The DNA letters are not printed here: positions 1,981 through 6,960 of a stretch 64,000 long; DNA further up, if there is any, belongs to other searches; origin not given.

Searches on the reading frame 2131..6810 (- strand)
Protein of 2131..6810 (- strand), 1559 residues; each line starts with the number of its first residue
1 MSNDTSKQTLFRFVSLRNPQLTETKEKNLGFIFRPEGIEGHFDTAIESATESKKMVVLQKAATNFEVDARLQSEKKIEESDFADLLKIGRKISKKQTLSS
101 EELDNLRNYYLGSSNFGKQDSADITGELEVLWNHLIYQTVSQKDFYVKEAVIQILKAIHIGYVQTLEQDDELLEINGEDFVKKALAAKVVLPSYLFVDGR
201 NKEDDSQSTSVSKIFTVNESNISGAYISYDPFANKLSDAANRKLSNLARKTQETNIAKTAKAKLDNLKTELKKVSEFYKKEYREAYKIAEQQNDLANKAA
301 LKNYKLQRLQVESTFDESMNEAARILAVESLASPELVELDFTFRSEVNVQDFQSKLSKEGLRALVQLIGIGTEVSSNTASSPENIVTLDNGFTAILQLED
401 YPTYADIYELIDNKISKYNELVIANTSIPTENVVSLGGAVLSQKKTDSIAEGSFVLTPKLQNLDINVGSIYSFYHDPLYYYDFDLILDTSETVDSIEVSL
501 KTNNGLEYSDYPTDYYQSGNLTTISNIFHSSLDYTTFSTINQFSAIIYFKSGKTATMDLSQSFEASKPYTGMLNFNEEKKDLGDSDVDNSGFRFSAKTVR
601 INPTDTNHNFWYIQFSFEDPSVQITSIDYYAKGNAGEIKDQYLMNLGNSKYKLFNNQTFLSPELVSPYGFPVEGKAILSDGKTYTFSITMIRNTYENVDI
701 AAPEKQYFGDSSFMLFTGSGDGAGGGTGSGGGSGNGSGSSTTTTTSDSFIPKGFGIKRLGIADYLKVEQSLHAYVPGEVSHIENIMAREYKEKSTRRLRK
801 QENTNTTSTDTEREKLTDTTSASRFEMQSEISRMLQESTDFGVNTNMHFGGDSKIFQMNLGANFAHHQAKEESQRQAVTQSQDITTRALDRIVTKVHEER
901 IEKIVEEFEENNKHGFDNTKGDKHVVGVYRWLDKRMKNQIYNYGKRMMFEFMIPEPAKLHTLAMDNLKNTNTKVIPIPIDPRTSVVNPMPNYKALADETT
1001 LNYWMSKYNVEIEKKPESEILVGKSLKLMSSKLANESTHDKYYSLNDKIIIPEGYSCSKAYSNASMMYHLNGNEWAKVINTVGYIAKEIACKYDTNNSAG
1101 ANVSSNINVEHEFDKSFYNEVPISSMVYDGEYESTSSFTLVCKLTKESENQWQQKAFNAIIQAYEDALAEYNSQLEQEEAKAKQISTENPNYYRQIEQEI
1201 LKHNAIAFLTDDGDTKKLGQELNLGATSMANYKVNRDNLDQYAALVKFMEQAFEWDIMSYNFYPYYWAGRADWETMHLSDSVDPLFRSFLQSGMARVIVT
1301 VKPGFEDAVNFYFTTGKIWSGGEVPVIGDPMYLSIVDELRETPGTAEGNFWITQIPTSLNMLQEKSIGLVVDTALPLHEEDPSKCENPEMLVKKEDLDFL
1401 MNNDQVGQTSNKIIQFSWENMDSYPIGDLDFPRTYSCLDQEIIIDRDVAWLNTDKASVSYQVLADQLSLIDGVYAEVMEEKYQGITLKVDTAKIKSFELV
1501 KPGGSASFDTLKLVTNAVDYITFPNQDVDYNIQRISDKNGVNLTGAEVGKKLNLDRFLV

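Call 6: search_protein_families(library=pfam, max_evalue=0.01, proteins=[window:2131-6810:-])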
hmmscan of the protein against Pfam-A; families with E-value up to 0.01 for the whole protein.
window:2131-6810:- (1559 aa): 1 family
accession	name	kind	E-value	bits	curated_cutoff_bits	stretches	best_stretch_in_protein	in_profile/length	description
PF09273.16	Rubis-subs-bind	-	0.0057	17.8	21.6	0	1139-1199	66-126/128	Rubisco LSMT substrate-binding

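Call 7: search_protein_families(library=phrogs, max_evalue=0.01, proteins=[window:2131-6810:-])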
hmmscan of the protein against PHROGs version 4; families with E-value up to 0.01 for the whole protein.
window:2131-6810:- (1559 aa): 0 families

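Call 8: find_encoding_contigs(protein=window:2131-6810:-, flank=10000, max_places=6)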
Protein window:2131-6810:- (1559 aa): 3 contigs read that carry it; 1 place shown.
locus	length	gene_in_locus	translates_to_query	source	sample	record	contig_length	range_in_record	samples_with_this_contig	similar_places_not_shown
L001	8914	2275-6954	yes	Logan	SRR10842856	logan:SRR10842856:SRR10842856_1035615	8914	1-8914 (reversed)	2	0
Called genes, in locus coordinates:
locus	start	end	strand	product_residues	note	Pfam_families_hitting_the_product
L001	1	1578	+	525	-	?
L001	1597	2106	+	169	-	-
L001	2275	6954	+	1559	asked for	-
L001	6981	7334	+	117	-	-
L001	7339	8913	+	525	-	?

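Call 9: search_dna_similar(query=window:2131-6810:-, collection=phages, mode=protein, max_evalue=0.001)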
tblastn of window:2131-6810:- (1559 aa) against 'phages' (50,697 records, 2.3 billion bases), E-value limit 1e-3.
No match.

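Call 10: find_homologous_proteins(query=window:2131-6810:-, max_evalue=0.001)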
Query window:2131-6810:- (1559 aa): 202 proteins with E <= 0.001 among 8000 candidates; the best 120 are listed.
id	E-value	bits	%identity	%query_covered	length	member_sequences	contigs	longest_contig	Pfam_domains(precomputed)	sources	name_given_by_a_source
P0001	0.0e+0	2930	85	100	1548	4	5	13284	-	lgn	-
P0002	0.0e+0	2856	83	100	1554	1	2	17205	-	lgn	-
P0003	0.0e+0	2596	79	100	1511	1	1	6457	-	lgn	-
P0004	0.0e+0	2400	71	100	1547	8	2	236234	-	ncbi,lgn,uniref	ncbi:hypothetical protein [Cloacibacterium normanense]|uniref:hypothetical protein n=1 Tax=Cloacibac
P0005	0.0e+0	2313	68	100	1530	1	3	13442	-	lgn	-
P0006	0.0e+0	2178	80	78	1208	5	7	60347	-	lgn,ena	-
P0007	0.0e+0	1553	76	60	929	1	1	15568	-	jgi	-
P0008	6.8e-294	996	45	52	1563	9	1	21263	-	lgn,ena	-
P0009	3.2e-264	898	51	48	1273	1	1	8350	-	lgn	-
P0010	3.3e-259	882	49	41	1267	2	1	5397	-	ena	-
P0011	7.2e-259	880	49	43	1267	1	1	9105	-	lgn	-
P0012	2.5e-247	842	47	47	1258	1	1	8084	-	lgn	-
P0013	1.4e-246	840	47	43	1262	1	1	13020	-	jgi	-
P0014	5.9e-246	838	48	45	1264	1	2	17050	-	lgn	-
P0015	1.0e-245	837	49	43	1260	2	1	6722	-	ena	-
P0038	1.0e-237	810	45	48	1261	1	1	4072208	-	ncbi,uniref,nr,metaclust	ncbi:hypothetical protein ATE47_16100 [Chryseobacterium sp. IHB B 17019]|uniref:hypothetical protein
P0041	3.8e-237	808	42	61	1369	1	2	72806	-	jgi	jgi:hypothetical protein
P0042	4.0e-237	808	53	42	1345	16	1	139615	-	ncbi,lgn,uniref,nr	ncbi:hypothetical protein C8J95_10849 [Elizabethkingia sp. YR214]|uniref:hypothetical protein n=1 Ta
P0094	2.6e-222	759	44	41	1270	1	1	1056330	-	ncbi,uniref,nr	ncbi:hypothetical protein [Chryseobacterium lathyri]|uniref:MACPF domain-containing protein n=1 Tax=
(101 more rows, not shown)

Domain order:
- an invariant N-terminal peptide, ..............;
- a helical domain;
- a 75-residue helix;
- Ig-like beta-sandwich domains;
- a Gly/Ser/Thr linker;
- a highly conserved core (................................);
- a jelly-roll domain;
- a conserved C-terminal domain.

It has no signal peptide and no transmembrane segment. 202 homologues, all unnamed (call 10).

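Call 11: find_encoding_contigs(protein=P0004, flank=10000, max_places=3)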
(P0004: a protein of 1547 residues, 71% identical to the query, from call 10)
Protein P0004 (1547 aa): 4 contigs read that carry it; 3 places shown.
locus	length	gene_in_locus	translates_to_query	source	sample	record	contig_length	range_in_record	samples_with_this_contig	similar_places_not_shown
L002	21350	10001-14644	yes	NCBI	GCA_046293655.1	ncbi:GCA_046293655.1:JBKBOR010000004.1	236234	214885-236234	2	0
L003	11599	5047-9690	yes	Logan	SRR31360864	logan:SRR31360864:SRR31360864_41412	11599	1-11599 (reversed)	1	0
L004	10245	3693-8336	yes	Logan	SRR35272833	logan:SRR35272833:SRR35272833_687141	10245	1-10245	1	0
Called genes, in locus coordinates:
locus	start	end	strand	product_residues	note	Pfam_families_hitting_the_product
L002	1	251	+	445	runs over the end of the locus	PF00202:Aminotran_3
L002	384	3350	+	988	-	PF01979:Amidohydro_1, PF07969:Amidohydro_3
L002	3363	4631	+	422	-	PF01979:Amidohydro_1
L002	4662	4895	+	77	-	PF09413:DUF2007 (weak)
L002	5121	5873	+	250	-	-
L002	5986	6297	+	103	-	PF12728:HTH_17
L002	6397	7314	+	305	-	PF13280:WYL, PF25583:WCX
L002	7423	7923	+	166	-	PF02557:VanY, PF13539:Peptidase_M15_4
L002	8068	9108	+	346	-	PF01734:Patatin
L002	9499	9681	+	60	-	-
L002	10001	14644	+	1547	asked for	-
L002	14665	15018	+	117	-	-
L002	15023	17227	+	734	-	-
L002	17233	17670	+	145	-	-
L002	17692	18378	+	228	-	PF14431:YwqJ-deaminase (weak)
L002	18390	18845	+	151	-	PF14433:SUKH-3 (weak)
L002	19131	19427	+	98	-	-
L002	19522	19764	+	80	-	-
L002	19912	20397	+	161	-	-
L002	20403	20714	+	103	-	-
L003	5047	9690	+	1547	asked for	-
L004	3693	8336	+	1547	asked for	-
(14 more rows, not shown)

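Call 12: find_encoding_contigs(protein=P0038, flank=10000, max_places=2)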
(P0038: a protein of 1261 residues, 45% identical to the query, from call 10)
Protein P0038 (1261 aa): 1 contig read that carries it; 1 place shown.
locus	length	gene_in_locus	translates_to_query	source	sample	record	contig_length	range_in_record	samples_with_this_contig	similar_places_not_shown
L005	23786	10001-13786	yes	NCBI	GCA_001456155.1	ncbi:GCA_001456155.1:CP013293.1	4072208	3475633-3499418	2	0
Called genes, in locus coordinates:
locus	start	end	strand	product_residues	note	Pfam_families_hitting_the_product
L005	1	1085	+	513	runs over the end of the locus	PF28494:GlyRS_ins_1, PF00587:tRNA-synt_2b, PF03129:HGTP_anticodon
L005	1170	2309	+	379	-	PF00144:Beta-lactamase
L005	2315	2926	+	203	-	PF18899:DUF5655, PF08818:DUF1801, PF13376:OmdA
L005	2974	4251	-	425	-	PF00817:IMS, PF11799:IMS_C, PF13438:DUF4113 (weak)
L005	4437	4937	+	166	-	PF02557:VanY (weak), PF13539:Peptidase_M15_4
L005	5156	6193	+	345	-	PF01734:Patatin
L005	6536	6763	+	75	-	-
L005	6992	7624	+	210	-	PF13306:LRR_5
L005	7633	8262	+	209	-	PF13306:LRR_5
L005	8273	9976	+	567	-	-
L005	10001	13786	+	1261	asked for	-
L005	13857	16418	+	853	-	-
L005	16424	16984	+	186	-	-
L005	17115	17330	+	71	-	-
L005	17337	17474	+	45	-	-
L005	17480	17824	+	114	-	-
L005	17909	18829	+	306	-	PF13280:WYL, PF25583:WCX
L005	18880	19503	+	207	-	-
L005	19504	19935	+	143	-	PF00383:dCMP_cyt_deam_1, PF14437:MafB19-deam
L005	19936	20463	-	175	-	PF13302:Acetyltransf_3, PF00583:Acetyltransf_1, PF13420:Acetyltransf_4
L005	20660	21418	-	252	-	PF03309:Pan_kinase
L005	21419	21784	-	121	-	PF01381:HTH_3, PF12844:HTH_19, PF13443:HTH_26 (weak), PF13560:HTH_31 (weak)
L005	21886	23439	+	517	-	-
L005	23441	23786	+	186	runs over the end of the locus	PF20448:DUF6705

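Call 16: search_solved_structures(query=A1, max_evalue=1)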
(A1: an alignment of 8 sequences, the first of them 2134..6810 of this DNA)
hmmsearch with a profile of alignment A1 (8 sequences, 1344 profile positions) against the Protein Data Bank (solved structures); distinct sequences matched with E-value up to 1: 0.

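Call 17: search_protein_families(library=ncbifam, max_evalue=0.1, proteins=[window:2131-6810:-])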
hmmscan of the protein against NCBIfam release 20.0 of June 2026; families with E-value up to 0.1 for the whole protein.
window:2131-6810:- (1559 aa): 0 families

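Call 18: search_protein_families(library=padloc, max_evalue=0.01, proteins=[window:2131-6810:-])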
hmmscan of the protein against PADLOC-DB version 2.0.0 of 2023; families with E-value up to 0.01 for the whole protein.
window:2131-6810:- (1559 aa): 0 families
